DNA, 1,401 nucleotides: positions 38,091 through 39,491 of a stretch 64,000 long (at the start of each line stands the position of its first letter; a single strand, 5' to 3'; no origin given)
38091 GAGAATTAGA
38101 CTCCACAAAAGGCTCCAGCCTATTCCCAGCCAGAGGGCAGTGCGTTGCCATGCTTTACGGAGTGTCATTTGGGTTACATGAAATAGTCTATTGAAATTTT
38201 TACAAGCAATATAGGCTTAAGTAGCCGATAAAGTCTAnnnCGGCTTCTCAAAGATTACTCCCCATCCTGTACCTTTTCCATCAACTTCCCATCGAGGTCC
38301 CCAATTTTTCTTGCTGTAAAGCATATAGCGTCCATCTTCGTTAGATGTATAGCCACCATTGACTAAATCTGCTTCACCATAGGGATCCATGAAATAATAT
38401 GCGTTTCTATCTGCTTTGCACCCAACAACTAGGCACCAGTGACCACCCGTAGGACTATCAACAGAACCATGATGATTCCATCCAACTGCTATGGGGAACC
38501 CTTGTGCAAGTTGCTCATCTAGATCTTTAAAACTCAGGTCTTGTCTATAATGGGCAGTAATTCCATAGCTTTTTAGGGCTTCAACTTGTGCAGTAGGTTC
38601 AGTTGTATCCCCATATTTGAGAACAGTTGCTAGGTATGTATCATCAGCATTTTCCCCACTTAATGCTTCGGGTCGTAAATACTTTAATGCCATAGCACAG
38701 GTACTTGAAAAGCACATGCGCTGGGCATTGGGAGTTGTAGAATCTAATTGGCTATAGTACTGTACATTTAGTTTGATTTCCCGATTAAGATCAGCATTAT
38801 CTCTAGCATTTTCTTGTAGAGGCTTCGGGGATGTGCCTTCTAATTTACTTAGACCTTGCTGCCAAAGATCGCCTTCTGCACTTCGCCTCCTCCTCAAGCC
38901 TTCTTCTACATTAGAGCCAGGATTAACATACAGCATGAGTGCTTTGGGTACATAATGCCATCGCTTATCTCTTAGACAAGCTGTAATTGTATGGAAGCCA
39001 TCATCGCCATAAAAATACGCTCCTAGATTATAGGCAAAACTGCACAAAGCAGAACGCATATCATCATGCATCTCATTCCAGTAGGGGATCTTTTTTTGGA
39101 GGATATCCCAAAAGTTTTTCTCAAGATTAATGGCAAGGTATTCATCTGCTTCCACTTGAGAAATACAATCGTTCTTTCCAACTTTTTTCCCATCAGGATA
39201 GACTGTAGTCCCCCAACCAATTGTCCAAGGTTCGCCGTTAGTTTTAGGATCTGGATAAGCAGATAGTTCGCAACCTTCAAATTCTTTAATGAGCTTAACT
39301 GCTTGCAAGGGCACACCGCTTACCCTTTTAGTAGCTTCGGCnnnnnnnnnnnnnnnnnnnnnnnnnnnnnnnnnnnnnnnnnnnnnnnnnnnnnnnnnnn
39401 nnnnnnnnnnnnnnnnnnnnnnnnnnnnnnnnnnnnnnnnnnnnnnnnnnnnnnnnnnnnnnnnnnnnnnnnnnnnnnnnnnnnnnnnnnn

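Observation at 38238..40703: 821-aa membrane-tethered double-headed cell-wall hydrolase (4TM, coiled coil, GH24 lysozyme, C39-like peptidase)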

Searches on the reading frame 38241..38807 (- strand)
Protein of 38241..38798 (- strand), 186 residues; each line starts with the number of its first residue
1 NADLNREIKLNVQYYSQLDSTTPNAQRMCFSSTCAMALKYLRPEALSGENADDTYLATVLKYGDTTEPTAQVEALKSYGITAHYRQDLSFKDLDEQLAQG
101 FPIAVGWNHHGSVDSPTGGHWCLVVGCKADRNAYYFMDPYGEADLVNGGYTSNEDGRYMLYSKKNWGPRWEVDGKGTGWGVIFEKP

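Call 22: search_protein_families(library=phrogs, proteins=[window:38241-38798:-], max_evalue=1)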
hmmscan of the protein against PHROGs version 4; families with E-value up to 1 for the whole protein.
seq(186 aa): 4 families
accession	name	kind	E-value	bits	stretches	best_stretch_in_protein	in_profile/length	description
phrog_10051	-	lysis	5e-65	221.4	1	8-184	277-454/455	endolysin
phrog_3617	-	unknown function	3.1e-37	129.7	1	6-184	59-233/405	-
phrog_29753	-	unknown function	1e-06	29.1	1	5-162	3-163/374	-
phrog_10075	-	unknown function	2.5e-05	23.5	1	18-182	569-730/1205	-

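Call 75: search_solved_structures(query=A2, max_evalue=10, show_alignments=0)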
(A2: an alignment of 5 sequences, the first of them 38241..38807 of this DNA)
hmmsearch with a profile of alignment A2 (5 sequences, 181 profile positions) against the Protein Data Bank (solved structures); distinct sequences matched with E-value up to 10: 7.
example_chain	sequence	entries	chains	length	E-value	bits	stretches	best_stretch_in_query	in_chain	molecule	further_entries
9jdd_A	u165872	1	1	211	0.00011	25.7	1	73-154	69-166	Peptidase C39-like domain-containing protein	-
9jg8_C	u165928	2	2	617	0.00062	23.2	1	88-154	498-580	Peptidase C39-like domain-containing protein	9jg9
6suw_A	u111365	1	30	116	0.79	13.1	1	5-63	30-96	Uncharacterized protein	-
5da5_A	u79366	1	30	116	1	12.7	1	5-63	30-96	Rru_A0973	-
5l8g_A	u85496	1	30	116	1.1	12.6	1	5-63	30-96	Uncharacterized protein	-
7q4h_A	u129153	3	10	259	1.2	12.5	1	79-126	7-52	Hydrolase_4 domain-containing protein | Serine aminopeptidase S33 domain-containing protein | Prolyl oligopeptidase family protein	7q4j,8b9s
5l8b_A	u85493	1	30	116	1.4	12.3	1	5-63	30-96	Uncharacterized protein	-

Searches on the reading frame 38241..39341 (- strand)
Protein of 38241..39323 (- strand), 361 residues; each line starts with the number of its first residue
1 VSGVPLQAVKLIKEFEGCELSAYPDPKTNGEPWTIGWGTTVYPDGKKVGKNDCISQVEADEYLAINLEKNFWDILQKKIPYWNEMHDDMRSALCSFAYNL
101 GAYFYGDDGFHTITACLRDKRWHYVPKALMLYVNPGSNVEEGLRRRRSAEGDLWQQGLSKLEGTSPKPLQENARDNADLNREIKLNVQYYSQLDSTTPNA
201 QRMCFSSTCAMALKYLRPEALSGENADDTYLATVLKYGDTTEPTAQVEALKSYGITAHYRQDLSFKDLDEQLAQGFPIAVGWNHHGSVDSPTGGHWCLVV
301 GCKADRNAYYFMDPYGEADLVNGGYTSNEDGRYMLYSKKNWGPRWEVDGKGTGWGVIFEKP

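Call 24: search_dna_similar(query=window:38241-39323:-, collection=phages, mode=protein, max_rows=25)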
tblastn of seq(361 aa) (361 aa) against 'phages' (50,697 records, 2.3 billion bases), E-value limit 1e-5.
Records with a match: 449; places in all: 452; records where one place covers at least 80% of the query: 59.
Best place of each record, by identity: <60% 449.
By first word of the organism name: Lactococcus 107; Synechococcus 96; Acinetobacter 89; Pseudomonas 31; Klebsiella 24; Vibrio 13; Escherichia 13; Salmonella 9; Nodularia 9; Bacillus 8; and 21 more.
By host as written in the record: - 77; Lactococcus lactis 73; Acinetobacter baumannii 26; Pseudomonas aeruginosa 17; Synechococcus sp. CB0101 12; Synechococcus sp. 9; Klebsiella pneumoniae 9; Synechococcus sp. MW02 8; and 127 more.
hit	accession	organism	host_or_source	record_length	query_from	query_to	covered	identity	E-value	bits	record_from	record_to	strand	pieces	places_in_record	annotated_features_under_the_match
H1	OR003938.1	Synechococcus phage DSL-LC03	Synechococcus sp.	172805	3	359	91%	49.5%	2e-48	316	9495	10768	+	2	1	endolysin (x2)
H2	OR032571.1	Synechococcus phage DSL-LC02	Synechococcus sp.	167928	4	359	91%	48.5%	1e-45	305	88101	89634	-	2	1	lysozyme | C39 family peptidase | hypothetical protein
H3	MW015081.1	Synechococcus phage S-SRM01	Synechococcus sp. KCZYC6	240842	4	359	91%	47.3%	2e-40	297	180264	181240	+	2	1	hypothetical protein | lysin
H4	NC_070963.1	Synechococcus phage S-SRM01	Synechococcus sp. KCZYC6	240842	4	359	91%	47.3%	2e-40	297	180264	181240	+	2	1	endolysin (x2)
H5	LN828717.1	Synechococcus phage S-PM2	-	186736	4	359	90%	47.4%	4e-46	299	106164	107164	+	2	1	hypothetical protein | putative lysin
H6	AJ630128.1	Synechococcus phage S-PM2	Synechococcus sp. SynWH7803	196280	4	359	90%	47.4%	4e-46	299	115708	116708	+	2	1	Hypothetical-Protein | belonging to T4-LIKE GC: 847 | putative lysin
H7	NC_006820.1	Synechococcus phage S-PM2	Synechococcus sp. SynWH7803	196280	4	359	90%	47.4%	4e-46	299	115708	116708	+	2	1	Hypothetical-Protein | belonging to T4-LIKE GC: 847 | putative lysin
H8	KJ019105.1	Synechococcus phage ACG-2014f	-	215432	4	359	99%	43.1%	9e-43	301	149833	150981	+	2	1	hypothetical protein | antenna protein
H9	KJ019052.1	Synechococcus phage ACG-2014f_Syn7803C7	-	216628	4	359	99%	43.1%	9e-43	301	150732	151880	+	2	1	hypothetical protein | antenna protein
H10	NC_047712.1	Synechococcus phage ACG-2014f_Syn7803C7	-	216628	4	359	99%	43.1%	9e-43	301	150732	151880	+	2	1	hypothetical protein | CpeT-like antenna protein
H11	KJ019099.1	Synechococcus phage ACG-2014f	-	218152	4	359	99%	43.1%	9e-43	301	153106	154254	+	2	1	hypothetical protein | antenna protein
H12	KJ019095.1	Synechococcus phage ACG-2014f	-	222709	4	359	99%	43.1%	9e-43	301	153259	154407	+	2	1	hypothetical protein | antenna protein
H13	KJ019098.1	Synechococcus phage ACG-2014f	-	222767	4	359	99%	43.1%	9e-43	301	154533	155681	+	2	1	hypothetical protein | antenna protein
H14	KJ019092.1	Synechococcus phage ACG-2014f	-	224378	4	359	99%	43.1%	9e-43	301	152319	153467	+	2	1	hypothetical protein | antenna protein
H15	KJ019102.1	Synechococcus phage ACG-2014f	-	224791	4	359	99%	43.1%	9e-43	301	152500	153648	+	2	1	hypothetical protein | antenna protein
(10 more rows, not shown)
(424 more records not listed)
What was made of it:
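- The cassette is clearly of cyanophage type (call 24).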

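Call 34: get_annotated_region(hit=H5, flank=1500)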
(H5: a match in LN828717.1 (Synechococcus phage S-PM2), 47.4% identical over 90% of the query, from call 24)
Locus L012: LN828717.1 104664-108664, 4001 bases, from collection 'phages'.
description: Synechococcus phage S-PM2 spontaneous deletion mutant, complete genome.
organism: Synechococcus phage S-PM2 (NCBI taxid 238854)
taxonomy: Viruses; Duplodnaviria; Heunggongvirae; Uroviricota; Caudoviricetes; Kyanoviridae; Nodensvirus; Nodensvirus spm2
host: -; source: -; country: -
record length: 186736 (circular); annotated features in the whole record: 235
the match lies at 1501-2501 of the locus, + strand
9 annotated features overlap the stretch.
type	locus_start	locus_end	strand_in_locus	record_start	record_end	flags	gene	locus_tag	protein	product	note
CDS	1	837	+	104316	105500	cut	NrdB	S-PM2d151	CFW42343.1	ribonucleotide reductase A subunit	T4-LIKE GC: 204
CDS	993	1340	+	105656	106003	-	-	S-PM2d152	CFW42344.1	hypothetical protein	T4-LIKE GC: 846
CDS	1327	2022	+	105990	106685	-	-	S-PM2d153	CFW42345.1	hypothetical protein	T4-LIKE GC: 847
CDS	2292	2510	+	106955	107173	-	-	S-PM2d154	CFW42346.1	putative lysin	T4-LIKE GC: 848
CDS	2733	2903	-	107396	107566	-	-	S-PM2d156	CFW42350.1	hypothetical protein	T4-LIKE GC: 849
CDS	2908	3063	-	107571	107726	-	-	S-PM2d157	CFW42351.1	hypothetical protein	T4-LIKE GC: 850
CDS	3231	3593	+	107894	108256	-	-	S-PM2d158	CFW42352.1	hypothetical protein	T4-LIKE GC: 851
CDS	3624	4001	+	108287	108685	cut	-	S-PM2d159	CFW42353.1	hypothetical protein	T4-LIKE GC: 852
CDS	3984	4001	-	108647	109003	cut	-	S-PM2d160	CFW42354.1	hypothetical protein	T4-LIKE GC: 853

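Call 35: get_annotated_region(hit=H1, flank=1500)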
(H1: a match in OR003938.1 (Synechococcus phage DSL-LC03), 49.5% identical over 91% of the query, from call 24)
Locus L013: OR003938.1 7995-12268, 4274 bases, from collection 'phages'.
description: Synechococcus phage DSL-LC03, complete genome.
organism: Synechococcus phage DSL-LC03 (NCBI taxid 3058961)
taxonomy: Viruses; Duplodnaviria; Heunggongvirae; Uroviricota; Caudoviricetes; Kyanoviridae
host: Synechococcus sp.; source: water sample of Dishui Lake; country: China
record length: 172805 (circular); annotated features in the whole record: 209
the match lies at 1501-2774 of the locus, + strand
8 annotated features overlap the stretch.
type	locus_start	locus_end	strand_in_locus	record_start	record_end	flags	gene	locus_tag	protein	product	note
CDS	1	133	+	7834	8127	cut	-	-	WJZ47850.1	ferredoxin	-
CDS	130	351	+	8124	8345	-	-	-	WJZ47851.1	hypothetical protein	-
CDS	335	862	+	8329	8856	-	-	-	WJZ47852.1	peroxiredoxin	-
CDS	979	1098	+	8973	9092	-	-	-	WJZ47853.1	high light inducible protein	-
CDS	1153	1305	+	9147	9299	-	-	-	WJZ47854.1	hypothetical protein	-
CDS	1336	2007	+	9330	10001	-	-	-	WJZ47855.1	endolysin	-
CDS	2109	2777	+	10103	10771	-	-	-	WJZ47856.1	endolysin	-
CDS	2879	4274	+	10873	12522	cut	-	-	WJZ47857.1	autotransporter outer membrane beta-barrel domain-containing protein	-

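Call 73: predict_structure(alignment_id=A6)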
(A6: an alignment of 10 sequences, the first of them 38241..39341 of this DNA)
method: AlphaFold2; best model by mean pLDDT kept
length: 367 residues; sequences in the alignment: 10
mean_pLDDT: 61.3   pTM: 0.43
mean pLDDT of the five models: 61.3, 50.5, 50.2, 45.3, 40.1
residues with pLDDT >= 90: 2; 70-90: 144; 50-70: 114; < 50: 107
segments of 3 or more residues with pLDDT < 50: 1-7, 23-45, 112-115, 140-145, 173-209, 228-249, 335-337, 354-357
pLDDT, mean of each block of 10 residues (from residue 1): 47 78 39 35 47 56 67 79 84 89 69 55 75 68 54 83 76 36 26 24 37 66 57 46 47 63 71 81 77 67 78 77 59 56 78 56 70
secondary structure, 60 per line:
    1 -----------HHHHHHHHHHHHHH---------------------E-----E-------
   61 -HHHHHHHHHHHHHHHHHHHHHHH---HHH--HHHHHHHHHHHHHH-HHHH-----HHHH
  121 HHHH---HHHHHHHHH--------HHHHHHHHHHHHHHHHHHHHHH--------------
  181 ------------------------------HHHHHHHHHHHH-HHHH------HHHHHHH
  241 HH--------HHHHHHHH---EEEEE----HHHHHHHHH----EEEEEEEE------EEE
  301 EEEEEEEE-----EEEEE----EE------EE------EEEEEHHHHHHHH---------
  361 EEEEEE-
elements in order: H12-25 H62-84 H93-106 H108-111 H117-124 H128-136 H145-166 H211-222 H224-227 H234-242 H251-258 E262-266 H271-279 E284-291 E298-308 E314-318 E339-343 H344-351 E361-366
